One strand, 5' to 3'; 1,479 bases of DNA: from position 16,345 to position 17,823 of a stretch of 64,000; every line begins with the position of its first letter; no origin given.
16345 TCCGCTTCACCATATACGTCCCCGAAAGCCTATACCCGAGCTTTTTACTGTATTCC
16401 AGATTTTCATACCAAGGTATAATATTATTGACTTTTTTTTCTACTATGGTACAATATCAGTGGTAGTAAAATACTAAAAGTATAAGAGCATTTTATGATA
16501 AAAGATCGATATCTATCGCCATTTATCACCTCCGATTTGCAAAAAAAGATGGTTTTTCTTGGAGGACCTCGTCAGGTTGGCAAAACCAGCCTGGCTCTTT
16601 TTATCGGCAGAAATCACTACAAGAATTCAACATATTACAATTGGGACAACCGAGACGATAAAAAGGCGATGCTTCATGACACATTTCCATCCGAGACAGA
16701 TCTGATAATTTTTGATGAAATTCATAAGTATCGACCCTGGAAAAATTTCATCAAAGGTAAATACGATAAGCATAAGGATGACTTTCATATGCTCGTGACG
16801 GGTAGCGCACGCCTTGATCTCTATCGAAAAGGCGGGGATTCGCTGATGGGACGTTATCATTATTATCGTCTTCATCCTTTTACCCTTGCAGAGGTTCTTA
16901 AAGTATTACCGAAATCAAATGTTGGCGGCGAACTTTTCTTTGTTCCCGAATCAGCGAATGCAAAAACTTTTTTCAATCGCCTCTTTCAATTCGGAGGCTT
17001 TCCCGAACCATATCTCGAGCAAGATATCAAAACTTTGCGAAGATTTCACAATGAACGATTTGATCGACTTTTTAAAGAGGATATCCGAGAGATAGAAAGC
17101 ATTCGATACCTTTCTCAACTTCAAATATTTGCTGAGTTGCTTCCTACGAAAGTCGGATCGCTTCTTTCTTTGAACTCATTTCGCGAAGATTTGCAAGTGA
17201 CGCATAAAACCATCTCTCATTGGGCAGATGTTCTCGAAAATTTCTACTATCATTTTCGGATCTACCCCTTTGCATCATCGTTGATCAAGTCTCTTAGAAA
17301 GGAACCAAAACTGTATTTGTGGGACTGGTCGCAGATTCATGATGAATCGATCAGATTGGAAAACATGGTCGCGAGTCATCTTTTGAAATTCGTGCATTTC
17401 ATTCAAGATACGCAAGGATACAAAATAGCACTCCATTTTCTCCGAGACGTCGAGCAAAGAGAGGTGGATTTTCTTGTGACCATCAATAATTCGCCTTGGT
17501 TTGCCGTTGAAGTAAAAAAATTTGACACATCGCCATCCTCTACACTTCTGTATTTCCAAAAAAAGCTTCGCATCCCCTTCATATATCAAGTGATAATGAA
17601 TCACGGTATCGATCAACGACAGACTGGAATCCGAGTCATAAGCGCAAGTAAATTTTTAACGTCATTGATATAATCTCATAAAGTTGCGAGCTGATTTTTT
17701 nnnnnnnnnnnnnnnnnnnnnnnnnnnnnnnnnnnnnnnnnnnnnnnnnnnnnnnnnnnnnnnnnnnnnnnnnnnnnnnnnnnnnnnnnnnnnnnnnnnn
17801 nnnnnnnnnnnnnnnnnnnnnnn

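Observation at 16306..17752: AAA+ (COG1373/DUF4143) ATPase gene bracketed by 72-bp direct repeats that duplicate the 3' end of elp3: an insertion footprint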

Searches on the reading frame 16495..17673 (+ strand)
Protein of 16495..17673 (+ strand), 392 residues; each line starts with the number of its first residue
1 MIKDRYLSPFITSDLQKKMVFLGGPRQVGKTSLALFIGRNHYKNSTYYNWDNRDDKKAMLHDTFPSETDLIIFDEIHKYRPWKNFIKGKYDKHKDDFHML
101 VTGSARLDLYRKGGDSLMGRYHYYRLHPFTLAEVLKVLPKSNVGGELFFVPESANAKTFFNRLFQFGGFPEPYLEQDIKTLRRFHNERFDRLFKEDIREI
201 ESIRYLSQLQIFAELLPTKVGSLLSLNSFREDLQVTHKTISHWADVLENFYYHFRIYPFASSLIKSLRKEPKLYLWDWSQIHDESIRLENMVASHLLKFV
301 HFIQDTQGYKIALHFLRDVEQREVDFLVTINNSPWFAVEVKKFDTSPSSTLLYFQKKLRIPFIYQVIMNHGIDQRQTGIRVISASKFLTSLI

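Call 6: search_protein_families(library=pfam, proteins=[window:16495-17673:+], max_evalue=0.01)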
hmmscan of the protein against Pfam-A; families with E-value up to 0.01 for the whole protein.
window:16495-17673:+ (392 aa): 2 families
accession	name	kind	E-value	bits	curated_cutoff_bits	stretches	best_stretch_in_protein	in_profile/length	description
PF13173.12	AAA_14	-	7.8e-26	91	27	1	17-135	2-129/129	AAA domain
PF13635.12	DUF4143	-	4.1e-23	82.3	28.1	1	195-341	2-158/160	Domain of unknown function (DUF4143)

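Call 8: find_encoding_contigs(protein=window:16495-17673:+, flank=10000, max_places=10)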
Protein window:16495-17673:+ (392 aa): 3 contigs read that carry it; 3 places shown.
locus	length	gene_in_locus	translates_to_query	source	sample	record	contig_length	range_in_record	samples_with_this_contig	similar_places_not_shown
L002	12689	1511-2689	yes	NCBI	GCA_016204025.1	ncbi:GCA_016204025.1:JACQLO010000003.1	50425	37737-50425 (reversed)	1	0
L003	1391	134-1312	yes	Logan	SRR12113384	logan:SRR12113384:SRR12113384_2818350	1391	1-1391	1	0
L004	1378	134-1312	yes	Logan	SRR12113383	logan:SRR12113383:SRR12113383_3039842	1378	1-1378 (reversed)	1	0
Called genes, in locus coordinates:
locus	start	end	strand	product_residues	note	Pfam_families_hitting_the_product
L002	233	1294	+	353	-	-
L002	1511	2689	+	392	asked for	PF13173:AAA_14, PF13635:DUF4143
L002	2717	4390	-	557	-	PF04055:Radical_SAM, PF00583:Acetyltransf_1 (faint), PF16199:Radical_SAM_C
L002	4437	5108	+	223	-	PF01209:Ubie_methyltran, PF02353:CMAS (faint), PF13489:Methyltransf_23, PF07021:MetW, PF13847:Methyltransf_31, PF08241:Methyltransf_11, PF08242:Methyltransf_12, PF13649:Methyltransf_25, +1 more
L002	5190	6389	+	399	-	PF04519:Bactofilin (weak)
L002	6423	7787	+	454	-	PF02878:PGM_PMM_I, PF02879:PGM_PMM_II, PF02880:PGM_PMM_III, PF00408:PGM_PMM_IV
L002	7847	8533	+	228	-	-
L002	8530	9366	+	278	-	PF01177:Asp_Glu_race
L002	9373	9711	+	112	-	PF09685:MamF_MmsF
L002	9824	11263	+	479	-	PF00224:PK, PF02887:PK_C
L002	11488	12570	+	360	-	PF03462:PCRF, PF00472:RF-1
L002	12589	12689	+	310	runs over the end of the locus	PF01073:3Beta_HSD, PF01370:Epimerase, PF02719:Polysacc_synt_2, PF04321:RmlD_sub_bind, PF13460:NAD_binding_10 (weak), PF16363:GDP_Man_Dehyd, PF07993:NAD_binding_4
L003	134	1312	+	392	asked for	PF13173:AAA_14, PF13635:DUF4143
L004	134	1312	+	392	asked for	PF13173:AAA_14, PF13635:DUF4143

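Call 14: find_homologous_proteins(query=window:16495-17673:+, max_evalue=1e-20)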
Query window:16495-17673:+ (392 aa): 7999 proteins with E <= 1e-20 among 8000 candidates; the best 120 are listed.
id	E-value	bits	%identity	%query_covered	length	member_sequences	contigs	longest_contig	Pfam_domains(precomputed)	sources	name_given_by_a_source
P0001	6.0e-265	896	100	100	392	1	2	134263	PF13173.13,PF13635.13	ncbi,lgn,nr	ncbi:MAG: ATP-binding protein [Parcubacteria group bacterium]|nr:ATP-binding protein [Parcubacteria 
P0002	2.6e-172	591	66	100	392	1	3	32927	PF13173.13,PF13635.13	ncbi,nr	ncbi:ATP-binding protein [Patescibacteria group bacterium]|nr:ATP-binding protein [Patescibacteria g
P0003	6.5e-171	587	65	100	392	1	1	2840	PF13173.13,PF13635.13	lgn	-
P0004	6.6e-171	587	66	100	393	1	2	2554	PF13173.13,PF13635.13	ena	-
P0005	9.4e-171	586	66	100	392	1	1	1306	PF13173.13,PF13635.13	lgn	-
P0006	1.3e-170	586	65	100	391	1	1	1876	PF13173.13,PF13635.13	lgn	-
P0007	5.3e-170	584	66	100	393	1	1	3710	PF13173.13,PF13635.13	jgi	-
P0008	5.9e-170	583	66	100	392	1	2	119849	PF13173.13,PF13635.13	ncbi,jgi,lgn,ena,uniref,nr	ncbi:AAA family ATPase [Candidatus Kuenenbacteria bacterium HGW-Kuenenbacteria-1]|uniref:AAA family 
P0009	9.0e-170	583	66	100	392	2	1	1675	PF13173.13,PF13635.13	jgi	jgi:predicted AAA+ superfamily ATPase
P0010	1.4e-169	582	66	100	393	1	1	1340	PF13173.13,PF13635.13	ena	-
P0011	7.5e-169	580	65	100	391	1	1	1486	PF13173.13,PF13635.13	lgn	-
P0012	8.0e-169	580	65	100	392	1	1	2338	PF13173.13,PF13635.13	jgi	jgi:predicted AAA+ superfamily ATPase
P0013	1.3e-168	579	66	100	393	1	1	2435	PF13173.13,PF13635.13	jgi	-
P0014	2.6e-168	578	66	100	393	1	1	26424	PF13173.13,PF13635.13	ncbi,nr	ncbi:ATP-binding protein [Patescibacteria group bacterium]|nr:ATP-binding protein [Patescibacteria g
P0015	3.5e-168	578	65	100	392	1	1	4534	PF13173.13,PF13635.13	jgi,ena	-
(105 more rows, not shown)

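Call 16: find_related_loci(query=A2, collection=metagenome_contigs, flank=4000)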
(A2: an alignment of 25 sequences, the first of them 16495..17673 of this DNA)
Query A2 (392 aa) in metagenome_contigs; peptide patterns used: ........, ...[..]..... (x = any residue, [..] = any of these).
600 stretches matched a pattern (row limit reached: there are more); 581 encode a relative of the query (tblastn E <= 1e-3); the best 80 are kept; 80 distinct loci.
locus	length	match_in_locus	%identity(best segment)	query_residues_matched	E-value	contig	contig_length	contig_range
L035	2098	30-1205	65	1-392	0e+0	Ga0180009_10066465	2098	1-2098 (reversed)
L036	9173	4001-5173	62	1-392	3e-168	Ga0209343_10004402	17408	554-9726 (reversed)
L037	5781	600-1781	61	1-392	5e-166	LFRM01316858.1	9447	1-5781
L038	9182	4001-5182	61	1-392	1e-165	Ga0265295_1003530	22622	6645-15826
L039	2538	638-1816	61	1-392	3e-175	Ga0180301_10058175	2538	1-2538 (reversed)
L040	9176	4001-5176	59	1-392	3e-162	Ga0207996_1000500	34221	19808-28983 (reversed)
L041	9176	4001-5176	61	1-392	9e-162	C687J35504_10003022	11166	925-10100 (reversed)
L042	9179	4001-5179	59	1-392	1e-160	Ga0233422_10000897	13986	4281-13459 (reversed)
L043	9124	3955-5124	57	1-392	2e-160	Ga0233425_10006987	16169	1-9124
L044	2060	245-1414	59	1-391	3e-172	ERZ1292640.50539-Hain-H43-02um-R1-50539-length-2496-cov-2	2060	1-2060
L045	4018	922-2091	58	1-392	2e-164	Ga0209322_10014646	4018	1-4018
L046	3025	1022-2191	58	1-392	1e-167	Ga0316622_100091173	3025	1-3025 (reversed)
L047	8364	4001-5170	57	1-392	5e-159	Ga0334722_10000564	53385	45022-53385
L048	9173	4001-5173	57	2-392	8e-159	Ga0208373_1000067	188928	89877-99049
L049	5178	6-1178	59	1-392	4e-159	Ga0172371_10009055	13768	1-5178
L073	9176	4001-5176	57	2-392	2e-153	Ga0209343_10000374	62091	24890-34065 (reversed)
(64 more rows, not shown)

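Call 17: find_related_loci(query=A2, collection=viral_contigs, flank=4000)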
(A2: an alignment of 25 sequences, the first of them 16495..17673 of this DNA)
Query A2 (392 aa) in viral_contigs; peptide patterns used: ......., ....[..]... (x = any residue, [..] = any of these).
133 stretches matched a pattern, but none encodes a relative of the query by tblastn (E <= 1e-3).

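Call 23: search_solved_structures(query=A2, max_evalue=1, show_alignments=1)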
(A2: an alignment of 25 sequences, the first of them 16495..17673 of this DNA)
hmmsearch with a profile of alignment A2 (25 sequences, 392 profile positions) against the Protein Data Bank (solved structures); distinct sequences matched with E-value up to 1: 1.
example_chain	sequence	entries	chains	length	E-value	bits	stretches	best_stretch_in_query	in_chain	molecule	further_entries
8g28_A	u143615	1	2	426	0.05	15.7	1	12-84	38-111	ATPase, AAA family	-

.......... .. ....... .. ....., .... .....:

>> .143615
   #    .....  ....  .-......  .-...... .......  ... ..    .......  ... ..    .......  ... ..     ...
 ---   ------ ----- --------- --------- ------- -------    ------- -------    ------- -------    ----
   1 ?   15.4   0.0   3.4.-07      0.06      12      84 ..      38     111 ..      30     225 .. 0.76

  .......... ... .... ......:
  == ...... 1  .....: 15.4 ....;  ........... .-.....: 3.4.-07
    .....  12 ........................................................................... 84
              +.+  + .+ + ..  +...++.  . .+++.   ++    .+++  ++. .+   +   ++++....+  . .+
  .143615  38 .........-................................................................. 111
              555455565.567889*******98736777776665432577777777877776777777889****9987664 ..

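Call 35: search_protein_families(library=padloc, proteins=[window:16495-17673:+], max_evalue=0.01)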
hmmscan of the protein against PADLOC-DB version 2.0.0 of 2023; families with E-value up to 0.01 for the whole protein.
window:16495-17673:+ (392 aa): 7 families
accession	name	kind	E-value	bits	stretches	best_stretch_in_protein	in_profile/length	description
PDLC04790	PDC-S01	-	3.7e-46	155.7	1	5-378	14-406/422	-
PDLC04789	PDC-S01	-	2.5e-38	130.1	1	5-356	4-354/375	-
PDLC04787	PDC-S01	-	6.1e-34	115.6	1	4-389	14-407/412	-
PDLC04791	PDC-S01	-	2e-19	67.5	2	16-135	18-151/395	-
PDLC04786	PDC-S01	-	1e-15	55.4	1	16-139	19-158/439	-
PDLC04788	PDC-S01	-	2.7e-07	27.9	1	16-279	18-305/448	-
PDLC04792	PDC-S01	-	2.8e-07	27.5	1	6-62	9-64/452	-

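Call 36: search_protein_families(library=ncbifam, proteins=[window:16495-17673:+], max_evalue=0.01)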
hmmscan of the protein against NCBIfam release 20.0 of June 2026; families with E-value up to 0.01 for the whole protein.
window:16495-17673:+ (392 aa): 0 families

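Call 37: search_protein_families(library=phrogs, proteins=[window:16495-17673:+], max_evalue=0.01)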
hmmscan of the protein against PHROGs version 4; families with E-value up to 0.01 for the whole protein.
window:16495-17673:+ (392 aa): 0 families

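Call 54: predict_structure(alignment_id=A2)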
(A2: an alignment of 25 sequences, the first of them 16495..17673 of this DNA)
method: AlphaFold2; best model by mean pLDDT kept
length: 392 residues; sequences in the alignment: 25
mean_pLDDT: 68.7   pTM: 0.69
mean pLDDT of the five models: 68.7, 68.3, 63.2, 62.7, 59.4
residues with pLDDT >= 90: 58; 70-90: 155; 50-70: 72; < 50: 107
segments of 3 or more residues with pLDDT < 50: 105-129, 169-175, 182-251
pLDDT, mean of each block of 10 residues (from residue 1): 60 80 59 78 89 85 88 78 55 80 54 31 41 63 82 79 67 47 48 41 44 43 42 44 47 67 58 66 83 83 76 85 88 92 91 92 94 92 88 69
secondary structure, 60 per line:
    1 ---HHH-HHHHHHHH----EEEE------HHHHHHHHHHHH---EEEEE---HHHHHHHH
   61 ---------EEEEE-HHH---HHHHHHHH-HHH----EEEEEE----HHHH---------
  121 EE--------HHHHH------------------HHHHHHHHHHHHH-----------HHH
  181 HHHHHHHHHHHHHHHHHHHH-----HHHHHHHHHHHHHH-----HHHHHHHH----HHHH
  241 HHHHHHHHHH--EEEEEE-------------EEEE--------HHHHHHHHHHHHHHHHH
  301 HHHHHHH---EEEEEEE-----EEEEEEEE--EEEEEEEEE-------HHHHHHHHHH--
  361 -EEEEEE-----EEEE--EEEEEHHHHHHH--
elements in order: H8-15 E20-23 H30-41 E45-49 H53-60 E70-74 H82-89 E98-103 H108-111 H131-135 H154-166 H178-200 H206-219 H225-232 H237-250 E253-258 E272-275 H284-307 E311-317 E323-330 E333-341 H349-358 E362-367 E373-376 E379-383 H384-390

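Call 57: fold_search(model_id=the predicted structure, library=pdb)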
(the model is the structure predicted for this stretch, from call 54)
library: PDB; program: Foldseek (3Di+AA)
matches with E <= 10: 1343; with E <= 0.001: 19
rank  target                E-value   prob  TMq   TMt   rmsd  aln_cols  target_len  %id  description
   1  8dr4_C                8.1e-05  1.00  0.24  0.27  13.9       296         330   16  Open state of RFC:PCNA bound to a 3' ss/dsDNA junction (DNA2) without NTD (released 2022-08-17)
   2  8thb_C                8.6e-05  1.00  0.23  0.28   6.3       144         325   18  Structure of the Saccharomyces cerevisiae PCNA clamp unloader Elg1-RFC complex (released 2024-05-22)
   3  8uii_C                1.3e-04  1.00  0.24  0.28  15.9       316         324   16  Cryo-EM map of human clamp-clamp loader ATAD5-RFC-closed PCNA complex in intermediate state 1 (released 2024-05-29)
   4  7cte_E                1.4e-04  1.00  0.23  0.24  14.6       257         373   11  Human Origin Recognition Complex, ORC2-5 (released 2021-01-06)
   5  8dr0_C                1.6e-04  1.00  0.23  0.26   8.4       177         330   20  Closed state of RFC:PCNA bound to a 3' ss/dsDNA junction (released 2022-08-24)
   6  8s0c_E                2.6e-04  0.98  0.22  0.23  16.7       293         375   13  H. sapiens ORC1-5 bound to double stranded DNA as part of the MCM-ORC complex (released 2024-10-02)
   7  8dr1_C                2.9e-04  0.99  0.25  0.29  13.7       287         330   16  Consensus closed state of RFC:PCNA bound to a 3' ss/dsDNA junction (DNA2) (released 2022-08-17)
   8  8dgf_B                2.9e-04  0.99  0.23  0.08  10.4       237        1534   17  Avs4 bound to phage PhiV-1 portal (released 2022-08-03)
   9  8zwo_C                3.1e-04  1.00  0.26  0.31  13.9       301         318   15  Structure of CTF18-PCNA with ATP (released 2025-06-18)
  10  8s0e_E                3.5e-04  0.98  0.23  0.24  14.6       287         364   11  H. sapiens OCCM bound to double stranded DNA (released 2024-10-02)
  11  3pvs_B                4.0e-04  0.99  0.25  0.23  11.9       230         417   15  Structure and biochemical activities of Escherichia coli MgsA (released 2011-02-02)
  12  9peo_C                4.2e-04  1.00  0.27  0.31  11.3       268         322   14  Structure of the S. cerevisiae clamp loader Replication Factor C (RFC) with mixed nucleotide occupancy (released 2025-11-12)
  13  7ste_C                4.5e-04  0.99  0.27  0.32  11.7       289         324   14  Rad24-RFC ADP state (released 2022-04-06)
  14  7thv_B                6.1e-04  1.00  0.21  0.26   7.3       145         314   14  Structure of the yeast clamp loader (Replication Factor C RFC) bound to the sliding clamp (Proliferating Cell Nuclear  (released 2022-02-16)
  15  9lgo_C                6.9e-04  0.99  0.22  0.14  11.3       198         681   16  Cryo-EM structure of the SPATA5-SPATA5L1-CINP-C1orf109 complex (released 2025-04-23)
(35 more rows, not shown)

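Call 59: find_homologous_proteins(query=L073:2690-3895:+, max_evalue=1e-120)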
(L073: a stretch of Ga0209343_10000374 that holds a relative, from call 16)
Query L073:2690-3895:+ (401 aa): 6926 proteins with E <= 1e-120 among 8000 candidates; the best 120 are listed.
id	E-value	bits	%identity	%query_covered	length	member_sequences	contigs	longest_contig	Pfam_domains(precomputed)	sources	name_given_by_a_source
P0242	1.5e-264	895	100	100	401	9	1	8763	PF01041.24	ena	-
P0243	5.1e-251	850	93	100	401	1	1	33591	PF01212.28,PF01041.24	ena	-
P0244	3.3e-233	792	87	100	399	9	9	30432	PF01212.28,PF01041.24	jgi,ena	-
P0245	1.2e-225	767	89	94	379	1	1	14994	PF01212.28,PF01041.24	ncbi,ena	-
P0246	8.0e-222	754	88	95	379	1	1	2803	PF00155.28,PF01212.28,PF01041.24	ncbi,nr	ncbi:MAG: DegT/DnrJ/EryC1/StrS family aminotransferase [Deltaproteobacteria bacterium]|nr:DegT/DnrJ/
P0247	1.3e-221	753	88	94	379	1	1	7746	PF00155.28,PF01212.28,PF01041.24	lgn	-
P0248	1.8e-220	750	86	95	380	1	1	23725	PF01212.28,PF01041.24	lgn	-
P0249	8.6e-220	747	87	94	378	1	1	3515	PF01212.28,PF01041.24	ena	-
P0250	5.0e-218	742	86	94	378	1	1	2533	PF01212.28,PF01041.24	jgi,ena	-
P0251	8.2e-218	741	84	95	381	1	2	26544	PF01212.28,PF01041.24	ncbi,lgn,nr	ncbi:MAG: DegT/DnrJ/EryC1/StrS family aminotransferase [Deltaproteobacteria bacterium]|nr:DegT/DnrJ/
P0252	1.6e-217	740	86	94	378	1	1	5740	PF01212.28,PF01041.24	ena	-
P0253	3.3e-217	739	85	94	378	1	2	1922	PF01212.28,PF01041.24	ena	-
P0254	4.3e-217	738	86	94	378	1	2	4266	PF01212.28,PF01041.24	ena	-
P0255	5.8e-217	738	86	94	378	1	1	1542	PF01212.28,PF01041.24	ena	-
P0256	6.0e-217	738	85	94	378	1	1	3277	PF01212.28,PF01041.24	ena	-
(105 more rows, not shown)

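Call 60: find_encoding_contigs(protein=P0243, flank=4000, max_places=3)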
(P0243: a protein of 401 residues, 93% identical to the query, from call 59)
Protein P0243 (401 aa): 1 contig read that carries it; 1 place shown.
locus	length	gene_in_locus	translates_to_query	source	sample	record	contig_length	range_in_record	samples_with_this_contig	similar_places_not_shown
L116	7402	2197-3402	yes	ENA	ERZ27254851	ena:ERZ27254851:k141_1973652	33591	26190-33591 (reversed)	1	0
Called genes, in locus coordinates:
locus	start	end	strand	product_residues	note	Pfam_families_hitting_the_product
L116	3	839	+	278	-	?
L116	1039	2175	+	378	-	PF04015:DUF362, PF00037:Fer4 (faint), PF12837:Fer4_6 (faint), PF12838:Fer4_7 (weak), PF13237:Fer4_10 (weak)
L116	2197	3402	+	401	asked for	PF01041:DegT_DnrJ_EryC1, PF01212:Beta_elim_lyase (weak)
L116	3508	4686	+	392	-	PF13173:AAA_14, PF13635:DUF4143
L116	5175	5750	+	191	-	PF13580:SIS_2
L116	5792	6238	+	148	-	-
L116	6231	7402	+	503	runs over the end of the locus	PF02310:B12-binding, PF04055:Radical_SAM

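Call 61: find_encoding_contigs(protein=P0244, flank=4000, max_places=5)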
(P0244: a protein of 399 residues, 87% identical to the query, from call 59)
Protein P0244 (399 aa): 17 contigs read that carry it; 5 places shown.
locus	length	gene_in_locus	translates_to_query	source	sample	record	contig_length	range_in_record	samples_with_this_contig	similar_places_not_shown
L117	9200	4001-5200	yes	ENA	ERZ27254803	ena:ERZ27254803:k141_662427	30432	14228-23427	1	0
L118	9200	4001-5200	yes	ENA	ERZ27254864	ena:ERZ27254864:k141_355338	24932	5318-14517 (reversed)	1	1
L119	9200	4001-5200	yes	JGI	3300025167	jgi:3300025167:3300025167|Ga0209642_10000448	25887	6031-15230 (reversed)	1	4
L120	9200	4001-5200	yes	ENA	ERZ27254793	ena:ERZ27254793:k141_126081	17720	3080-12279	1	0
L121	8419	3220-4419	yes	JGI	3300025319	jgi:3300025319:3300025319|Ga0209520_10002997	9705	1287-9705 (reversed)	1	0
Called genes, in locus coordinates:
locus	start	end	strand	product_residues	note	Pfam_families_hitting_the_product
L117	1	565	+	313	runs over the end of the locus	PF13428:TPR_14 (faint), PF13512:TPR_18 (weak), PF00515:TPR_1 (faint), PF07719:TPR_2 (faint), PF13432:TPR_16 (weak), PF13525:YfiO, PF14559:TPR_19 (weak), PF13174:TPR_6 (weak), +2 more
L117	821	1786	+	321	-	PF00072:Response_reg, PF00990:GGDEF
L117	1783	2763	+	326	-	PF00691:OmpA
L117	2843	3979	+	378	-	PF04015:DUF362, PF00037:Fer4 (faint), PF12837:Fer4_6 (faint), PF12838:Fer4_7 (weak), PF13237:Fer4_10 (weak)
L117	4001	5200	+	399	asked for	PF01041:DegT_DnrJ_EryC1, PF01212:Beta_elim_lyase (weak)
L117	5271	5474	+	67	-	PF01370:Epimerase (weak), PF16363:GDP_Man_Dehyd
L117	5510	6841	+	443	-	PF03721:UDPG_MGDP_dh_N, PF00984:UDPG_MGDP_dh, PF03720:UDPG_MGDP_dh_C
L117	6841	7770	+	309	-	PF01073:3Beta_HSD, PF01370:Epimerase, PF02719:Polysacc_synt_2 (faint), PF04321:RmlD_sub_bind, PF07993:NAD_binding_4 (faint), PF16363:GDP_Man_Dehyd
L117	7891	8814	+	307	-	PF01073:3Beta_HSD, PF01370:Epimerase, PF02719:Polysacc_synt_2, PF04321:RmlD_sub_bind, PF13460:NAD_binding_10 (weak), PF16363:GDP_Man_Dehyd, PF07993:NAD_binding_4 (weak)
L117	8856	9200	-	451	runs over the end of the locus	PF13487:HD_5, PF01966:HD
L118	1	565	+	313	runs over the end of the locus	PF13428:TPR_14 (faint), PF13512:TPR_18 (weak), PF00515:TPR_1 (faint), PF07719:TPR_2 (faint), PF13432:TPR_16 (weak), PF13525:YfiO, PF14559:TPR_19 (weak), PF13174:TPR_6 (weak), +2 more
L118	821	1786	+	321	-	PF00072:Response_reg, PF00990:GGDEF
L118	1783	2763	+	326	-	PF00691:OmpA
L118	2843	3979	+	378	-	PF04015:DUF362, PF00037:Fer4 (faint), PF12837:Fer4_6 (faint), PF12838:Fer4_7 (weak), PF13237:Fer4_10 (weak)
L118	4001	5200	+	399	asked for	PF01041:DegT_DnrJ_EryC1, PF01212:Beta_elim_lyase (weak)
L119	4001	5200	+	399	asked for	PF01041:DegT_DnrJ_EryC1, PF01212:Beta_elim_lyase (weak)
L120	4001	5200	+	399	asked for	PF01041:DegT_DnrJ_EryC1, PF01212:Beta_elim_lyase (weak)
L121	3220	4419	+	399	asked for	PF01041:DegT_DnrJ_EryC1, PF01212:Beta_elim_lyase (weak)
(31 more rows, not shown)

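Call 62: find_encoding_contigs(protein=P0245, flank=4000, max_places=3)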
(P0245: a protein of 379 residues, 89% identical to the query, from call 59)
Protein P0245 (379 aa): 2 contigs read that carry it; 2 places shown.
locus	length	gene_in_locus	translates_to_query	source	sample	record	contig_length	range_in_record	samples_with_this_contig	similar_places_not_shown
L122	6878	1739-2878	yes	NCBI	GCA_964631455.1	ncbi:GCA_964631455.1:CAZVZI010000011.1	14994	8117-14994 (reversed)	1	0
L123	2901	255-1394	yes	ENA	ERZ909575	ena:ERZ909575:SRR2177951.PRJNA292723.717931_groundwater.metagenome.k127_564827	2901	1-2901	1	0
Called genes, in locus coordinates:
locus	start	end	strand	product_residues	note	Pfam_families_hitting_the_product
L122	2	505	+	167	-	?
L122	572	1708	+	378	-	PF04015:DUF362, PF00037:Fer4 (faint), PF12837:Fer4_6 (faint), PF12838:Fer4_7 (weak), PF13237:Fer4_10 (weak)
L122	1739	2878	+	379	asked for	PF01041:DegT_DnrJ_EryC1, PF01212:Beta_elim_lyase (weak)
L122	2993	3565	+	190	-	PF13580:SIS_2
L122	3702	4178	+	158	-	-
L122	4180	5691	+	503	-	PF02310:B12-binding, PF04055:Radical_SAM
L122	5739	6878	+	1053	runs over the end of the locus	-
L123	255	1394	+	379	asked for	PF01041:DegT_DnrJ_EryC1, PF01212:Beta_elim_lyase (weak)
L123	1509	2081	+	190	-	PF13580:SIS_2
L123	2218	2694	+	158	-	-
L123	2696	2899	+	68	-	?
